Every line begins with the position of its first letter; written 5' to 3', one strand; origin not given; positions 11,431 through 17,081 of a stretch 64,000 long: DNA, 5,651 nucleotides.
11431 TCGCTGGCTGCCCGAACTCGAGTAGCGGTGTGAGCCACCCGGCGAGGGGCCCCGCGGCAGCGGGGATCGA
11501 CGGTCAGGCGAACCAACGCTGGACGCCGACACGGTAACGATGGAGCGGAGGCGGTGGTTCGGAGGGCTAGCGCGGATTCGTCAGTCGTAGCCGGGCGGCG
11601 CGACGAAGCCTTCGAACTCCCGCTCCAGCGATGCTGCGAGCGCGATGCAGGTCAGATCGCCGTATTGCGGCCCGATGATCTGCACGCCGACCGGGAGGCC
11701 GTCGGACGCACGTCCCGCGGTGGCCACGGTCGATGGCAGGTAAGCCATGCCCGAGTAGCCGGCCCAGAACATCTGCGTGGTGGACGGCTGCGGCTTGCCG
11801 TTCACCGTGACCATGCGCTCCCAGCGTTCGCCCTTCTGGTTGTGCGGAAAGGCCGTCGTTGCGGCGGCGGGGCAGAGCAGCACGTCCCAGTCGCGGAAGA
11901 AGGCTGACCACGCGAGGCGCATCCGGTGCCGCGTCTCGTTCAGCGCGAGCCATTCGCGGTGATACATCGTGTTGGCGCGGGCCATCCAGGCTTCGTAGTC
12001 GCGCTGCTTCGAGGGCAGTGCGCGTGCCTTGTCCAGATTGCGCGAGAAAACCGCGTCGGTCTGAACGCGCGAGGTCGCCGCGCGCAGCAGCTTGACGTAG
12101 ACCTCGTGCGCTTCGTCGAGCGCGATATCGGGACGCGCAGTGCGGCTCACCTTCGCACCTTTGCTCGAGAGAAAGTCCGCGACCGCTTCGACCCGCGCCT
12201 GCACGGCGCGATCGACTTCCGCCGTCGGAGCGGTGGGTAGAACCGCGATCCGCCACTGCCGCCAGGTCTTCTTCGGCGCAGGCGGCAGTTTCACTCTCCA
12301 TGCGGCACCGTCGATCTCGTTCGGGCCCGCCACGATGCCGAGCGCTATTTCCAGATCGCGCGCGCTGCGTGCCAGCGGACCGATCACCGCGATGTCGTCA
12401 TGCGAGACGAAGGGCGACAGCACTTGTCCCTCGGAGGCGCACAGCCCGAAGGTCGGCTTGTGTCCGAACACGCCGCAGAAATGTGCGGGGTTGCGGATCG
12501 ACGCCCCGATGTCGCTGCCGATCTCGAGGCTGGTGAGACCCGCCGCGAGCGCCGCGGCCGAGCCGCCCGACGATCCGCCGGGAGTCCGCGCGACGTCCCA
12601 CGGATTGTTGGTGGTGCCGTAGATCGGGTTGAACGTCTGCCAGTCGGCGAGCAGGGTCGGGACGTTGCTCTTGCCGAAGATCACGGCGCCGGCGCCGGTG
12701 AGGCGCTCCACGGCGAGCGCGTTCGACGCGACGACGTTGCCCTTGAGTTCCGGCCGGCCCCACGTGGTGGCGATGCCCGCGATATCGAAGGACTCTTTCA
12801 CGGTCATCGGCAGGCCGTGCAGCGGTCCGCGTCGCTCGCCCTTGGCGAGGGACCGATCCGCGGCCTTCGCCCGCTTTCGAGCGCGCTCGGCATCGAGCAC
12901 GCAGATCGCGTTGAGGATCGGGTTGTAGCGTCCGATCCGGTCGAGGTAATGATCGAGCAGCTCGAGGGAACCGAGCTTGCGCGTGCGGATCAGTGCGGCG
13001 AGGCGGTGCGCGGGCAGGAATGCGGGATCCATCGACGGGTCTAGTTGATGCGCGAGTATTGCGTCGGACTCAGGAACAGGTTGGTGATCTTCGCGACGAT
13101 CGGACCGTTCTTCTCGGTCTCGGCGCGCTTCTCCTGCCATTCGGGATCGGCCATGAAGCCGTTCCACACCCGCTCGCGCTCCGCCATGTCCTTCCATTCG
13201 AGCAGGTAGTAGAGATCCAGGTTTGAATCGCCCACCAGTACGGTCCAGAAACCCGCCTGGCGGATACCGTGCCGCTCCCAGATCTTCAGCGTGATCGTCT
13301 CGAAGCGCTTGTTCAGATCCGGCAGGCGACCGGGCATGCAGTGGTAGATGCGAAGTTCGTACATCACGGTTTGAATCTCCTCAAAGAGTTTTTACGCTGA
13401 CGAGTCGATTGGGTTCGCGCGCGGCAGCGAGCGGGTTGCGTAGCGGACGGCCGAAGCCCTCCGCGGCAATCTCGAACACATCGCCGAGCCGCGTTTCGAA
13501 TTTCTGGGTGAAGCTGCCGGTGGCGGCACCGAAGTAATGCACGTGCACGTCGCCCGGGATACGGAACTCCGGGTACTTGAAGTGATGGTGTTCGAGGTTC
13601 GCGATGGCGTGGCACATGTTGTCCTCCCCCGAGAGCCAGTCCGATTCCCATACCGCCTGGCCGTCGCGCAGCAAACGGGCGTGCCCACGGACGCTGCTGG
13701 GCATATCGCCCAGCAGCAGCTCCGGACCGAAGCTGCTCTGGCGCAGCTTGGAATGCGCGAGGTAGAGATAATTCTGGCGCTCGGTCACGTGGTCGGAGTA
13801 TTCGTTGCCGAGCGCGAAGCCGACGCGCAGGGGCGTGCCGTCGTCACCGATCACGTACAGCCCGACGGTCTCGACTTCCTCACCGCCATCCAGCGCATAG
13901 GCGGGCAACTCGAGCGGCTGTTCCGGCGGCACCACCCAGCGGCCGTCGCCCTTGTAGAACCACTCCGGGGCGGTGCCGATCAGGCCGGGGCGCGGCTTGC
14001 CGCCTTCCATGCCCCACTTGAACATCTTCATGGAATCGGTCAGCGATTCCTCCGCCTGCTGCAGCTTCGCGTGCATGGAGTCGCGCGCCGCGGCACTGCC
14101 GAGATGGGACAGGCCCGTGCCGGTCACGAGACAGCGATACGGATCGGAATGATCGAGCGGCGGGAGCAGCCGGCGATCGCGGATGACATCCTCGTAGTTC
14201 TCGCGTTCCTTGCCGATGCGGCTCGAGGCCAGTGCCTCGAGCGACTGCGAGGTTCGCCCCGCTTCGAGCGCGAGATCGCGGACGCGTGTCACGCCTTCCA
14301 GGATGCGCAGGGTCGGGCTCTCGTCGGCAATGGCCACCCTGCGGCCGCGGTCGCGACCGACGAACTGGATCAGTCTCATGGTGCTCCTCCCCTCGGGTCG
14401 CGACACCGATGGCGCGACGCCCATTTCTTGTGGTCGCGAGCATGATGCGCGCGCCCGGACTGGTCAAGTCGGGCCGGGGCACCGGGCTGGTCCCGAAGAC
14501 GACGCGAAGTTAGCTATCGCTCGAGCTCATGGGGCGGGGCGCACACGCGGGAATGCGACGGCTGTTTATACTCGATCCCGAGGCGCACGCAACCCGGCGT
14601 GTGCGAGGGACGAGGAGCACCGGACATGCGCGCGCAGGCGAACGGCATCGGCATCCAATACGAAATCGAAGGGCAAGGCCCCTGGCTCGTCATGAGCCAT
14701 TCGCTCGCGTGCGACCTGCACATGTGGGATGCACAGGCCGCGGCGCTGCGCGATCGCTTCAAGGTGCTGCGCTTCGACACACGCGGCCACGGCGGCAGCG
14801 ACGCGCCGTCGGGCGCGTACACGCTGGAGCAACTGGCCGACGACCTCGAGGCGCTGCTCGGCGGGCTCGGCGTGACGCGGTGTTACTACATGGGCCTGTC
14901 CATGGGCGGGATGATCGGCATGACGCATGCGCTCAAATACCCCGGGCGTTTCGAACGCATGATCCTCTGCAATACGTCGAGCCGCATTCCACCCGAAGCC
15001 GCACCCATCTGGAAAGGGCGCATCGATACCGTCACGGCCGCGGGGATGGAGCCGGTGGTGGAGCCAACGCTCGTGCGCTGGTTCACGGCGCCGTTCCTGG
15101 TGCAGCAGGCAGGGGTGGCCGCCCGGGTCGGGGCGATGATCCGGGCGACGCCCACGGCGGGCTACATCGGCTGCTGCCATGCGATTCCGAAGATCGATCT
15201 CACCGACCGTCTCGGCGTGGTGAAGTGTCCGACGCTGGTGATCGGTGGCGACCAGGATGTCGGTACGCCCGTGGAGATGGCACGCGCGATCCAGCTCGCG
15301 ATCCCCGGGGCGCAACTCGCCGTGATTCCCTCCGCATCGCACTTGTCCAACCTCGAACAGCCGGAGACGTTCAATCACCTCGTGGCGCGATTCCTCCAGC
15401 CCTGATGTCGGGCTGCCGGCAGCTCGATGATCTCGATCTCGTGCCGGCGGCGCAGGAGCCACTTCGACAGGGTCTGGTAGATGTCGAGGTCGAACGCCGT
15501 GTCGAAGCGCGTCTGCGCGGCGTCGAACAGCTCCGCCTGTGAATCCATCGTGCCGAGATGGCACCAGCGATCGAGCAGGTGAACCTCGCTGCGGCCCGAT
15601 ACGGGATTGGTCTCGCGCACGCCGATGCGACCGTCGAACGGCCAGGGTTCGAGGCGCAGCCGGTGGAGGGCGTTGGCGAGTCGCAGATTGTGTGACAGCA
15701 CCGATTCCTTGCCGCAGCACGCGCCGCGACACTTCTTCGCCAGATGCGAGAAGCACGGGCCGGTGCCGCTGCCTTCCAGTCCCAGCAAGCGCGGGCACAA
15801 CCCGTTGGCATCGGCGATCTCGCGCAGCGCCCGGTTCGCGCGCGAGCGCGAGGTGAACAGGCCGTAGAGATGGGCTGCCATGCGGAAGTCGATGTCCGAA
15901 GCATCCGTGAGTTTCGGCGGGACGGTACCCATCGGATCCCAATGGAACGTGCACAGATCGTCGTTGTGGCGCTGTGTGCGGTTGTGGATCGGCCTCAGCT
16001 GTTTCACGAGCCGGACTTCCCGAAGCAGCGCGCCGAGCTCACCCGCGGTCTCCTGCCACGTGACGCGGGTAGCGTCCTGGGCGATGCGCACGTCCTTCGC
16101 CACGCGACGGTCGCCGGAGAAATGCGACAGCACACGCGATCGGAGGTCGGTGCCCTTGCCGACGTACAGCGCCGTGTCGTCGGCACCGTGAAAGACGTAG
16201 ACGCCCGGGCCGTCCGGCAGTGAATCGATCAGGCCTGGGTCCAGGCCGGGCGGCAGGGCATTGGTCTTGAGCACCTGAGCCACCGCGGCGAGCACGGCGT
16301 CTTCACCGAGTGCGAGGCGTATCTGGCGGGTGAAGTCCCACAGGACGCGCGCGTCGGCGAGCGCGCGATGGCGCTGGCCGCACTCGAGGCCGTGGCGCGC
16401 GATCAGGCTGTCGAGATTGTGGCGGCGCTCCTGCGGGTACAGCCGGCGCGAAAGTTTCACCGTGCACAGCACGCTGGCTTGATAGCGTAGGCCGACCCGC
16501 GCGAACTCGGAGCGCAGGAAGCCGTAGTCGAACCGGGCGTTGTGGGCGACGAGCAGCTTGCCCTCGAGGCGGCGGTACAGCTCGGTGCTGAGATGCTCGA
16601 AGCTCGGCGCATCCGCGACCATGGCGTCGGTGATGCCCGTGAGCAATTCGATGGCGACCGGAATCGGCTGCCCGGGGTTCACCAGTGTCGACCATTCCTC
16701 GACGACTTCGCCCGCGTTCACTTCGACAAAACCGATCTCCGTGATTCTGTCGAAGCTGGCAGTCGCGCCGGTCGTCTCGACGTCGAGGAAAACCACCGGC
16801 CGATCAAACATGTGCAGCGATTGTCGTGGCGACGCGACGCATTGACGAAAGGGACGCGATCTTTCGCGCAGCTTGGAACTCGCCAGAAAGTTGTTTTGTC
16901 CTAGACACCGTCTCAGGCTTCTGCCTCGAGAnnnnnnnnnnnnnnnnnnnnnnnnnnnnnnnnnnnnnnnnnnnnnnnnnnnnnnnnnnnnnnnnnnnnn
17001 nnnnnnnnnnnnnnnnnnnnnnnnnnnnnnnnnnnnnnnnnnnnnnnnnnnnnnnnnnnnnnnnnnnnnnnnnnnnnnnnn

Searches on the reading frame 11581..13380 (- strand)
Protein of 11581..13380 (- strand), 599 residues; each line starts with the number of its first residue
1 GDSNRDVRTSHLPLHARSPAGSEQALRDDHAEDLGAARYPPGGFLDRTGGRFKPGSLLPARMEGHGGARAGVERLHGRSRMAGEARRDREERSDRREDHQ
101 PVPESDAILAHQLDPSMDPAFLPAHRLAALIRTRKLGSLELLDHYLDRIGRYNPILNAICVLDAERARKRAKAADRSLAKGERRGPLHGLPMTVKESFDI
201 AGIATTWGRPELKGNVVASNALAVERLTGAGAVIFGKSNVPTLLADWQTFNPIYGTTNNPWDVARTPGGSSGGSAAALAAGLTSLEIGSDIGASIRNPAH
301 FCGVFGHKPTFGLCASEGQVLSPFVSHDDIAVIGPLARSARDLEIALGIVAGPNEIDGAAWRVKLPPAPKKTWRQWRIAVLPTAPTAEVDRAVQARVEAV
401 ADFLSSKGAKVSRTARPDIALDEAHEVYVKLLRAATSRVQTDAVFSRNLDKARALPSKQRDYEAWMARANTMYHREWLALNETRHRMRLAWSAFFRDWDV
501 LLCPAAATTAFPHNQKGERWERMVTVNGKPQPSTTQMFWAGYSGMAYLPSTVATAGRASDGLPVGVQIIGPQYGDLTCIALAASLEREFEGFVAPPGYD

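Call 74: search_protein_families(library=pfam, proteins=[window:11581-13380:-], max_evalue=0.001)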
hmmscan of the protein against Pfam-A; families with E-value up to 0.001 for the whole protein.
window:11581-13380:- (599 aa): 1 family
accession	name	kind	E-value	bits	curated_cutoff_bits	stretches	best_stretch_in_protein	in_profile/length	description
PF01425.27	Amidase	-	6.2e-96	322.6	27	1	140-578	1-444/445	Amidase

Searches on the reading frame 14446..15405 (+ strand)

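Call 74: search_protein_families(library=pfam, proteins=[window:14446-15405:+], max_evalue=0.001)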
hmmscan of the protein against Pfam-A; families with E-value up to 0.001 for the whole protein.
window:14446-15405:+ (319 aa): 5 families
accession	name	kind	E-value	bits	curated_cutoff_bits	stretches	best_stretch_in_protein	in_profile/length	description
PF00561.26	Abhydrolase_1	-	1.8e-26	93.8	25.8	1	79-305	1-244/245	alpha/beta hydrolase fold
PF12697.13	Abhydrolase_6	-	1.4e-17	65.6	26.3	1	92-310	12-215/217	Alpha/beta hydrolase family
PF12146.15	Hydrolase_4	-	5.7e-15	55.7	27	1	103-300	30-233/239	Serine aminopeptidase, S33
PF03096.20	Ndr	-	1.9e-05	24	23.3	1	99-270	50-229/283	Ndr family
PF08386.16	Abhydrolase_4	-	0.00016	22.2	21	1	258-318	29-92/103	TAP-like protein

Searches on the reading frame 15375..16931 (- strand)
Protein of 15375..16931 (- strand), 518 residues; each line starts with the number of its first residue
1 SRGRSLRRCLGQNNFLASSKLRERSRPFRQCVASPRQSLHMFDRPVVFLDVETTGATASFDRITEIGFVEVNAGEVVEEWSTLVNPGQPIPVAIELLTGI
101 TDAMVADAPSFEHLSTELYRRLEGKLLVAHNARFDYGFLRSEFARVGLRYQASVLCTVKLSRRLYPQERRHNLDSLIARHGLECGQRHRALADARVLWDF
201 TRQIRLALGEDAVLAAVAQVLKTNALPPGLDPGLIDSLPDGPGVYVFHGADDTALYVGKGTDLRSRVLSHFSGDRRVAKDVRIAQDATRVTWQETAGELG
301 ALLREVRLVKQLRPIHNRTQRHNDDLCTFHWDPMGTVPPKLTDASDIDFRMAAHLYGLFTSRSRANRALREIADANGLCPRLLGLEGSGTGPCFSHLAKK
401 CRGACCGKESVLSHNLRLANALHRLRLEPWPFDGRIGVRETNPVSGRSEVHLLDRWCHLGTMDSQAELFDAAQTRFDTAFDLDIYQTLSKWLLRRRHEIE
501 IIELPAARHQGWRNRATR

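Call 74: search_protein_families(library=pfam, proteins=[window:15375-16931:-], max_evalue=0.001)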
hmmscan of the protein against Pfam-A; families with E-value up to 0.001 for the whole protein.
window:15375-16931:- (518 aa): 3 families
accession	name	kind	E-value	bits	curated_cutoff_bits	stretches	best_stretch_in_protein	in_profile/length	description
PF00929.31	RNase_T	-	1.9e-33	116.7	24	1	47-197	1-160/164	Exonuclease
PF16473.11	Rv2179c-like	-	0.00013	22.1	27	0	47-196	3-168/177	3'-5' exoribonuclease Rv2179c-like domain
PF01541.30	GIY-YIG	-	0.00049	20.8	22.6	0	243-314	3-74/78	GIY-YIG catalytic domain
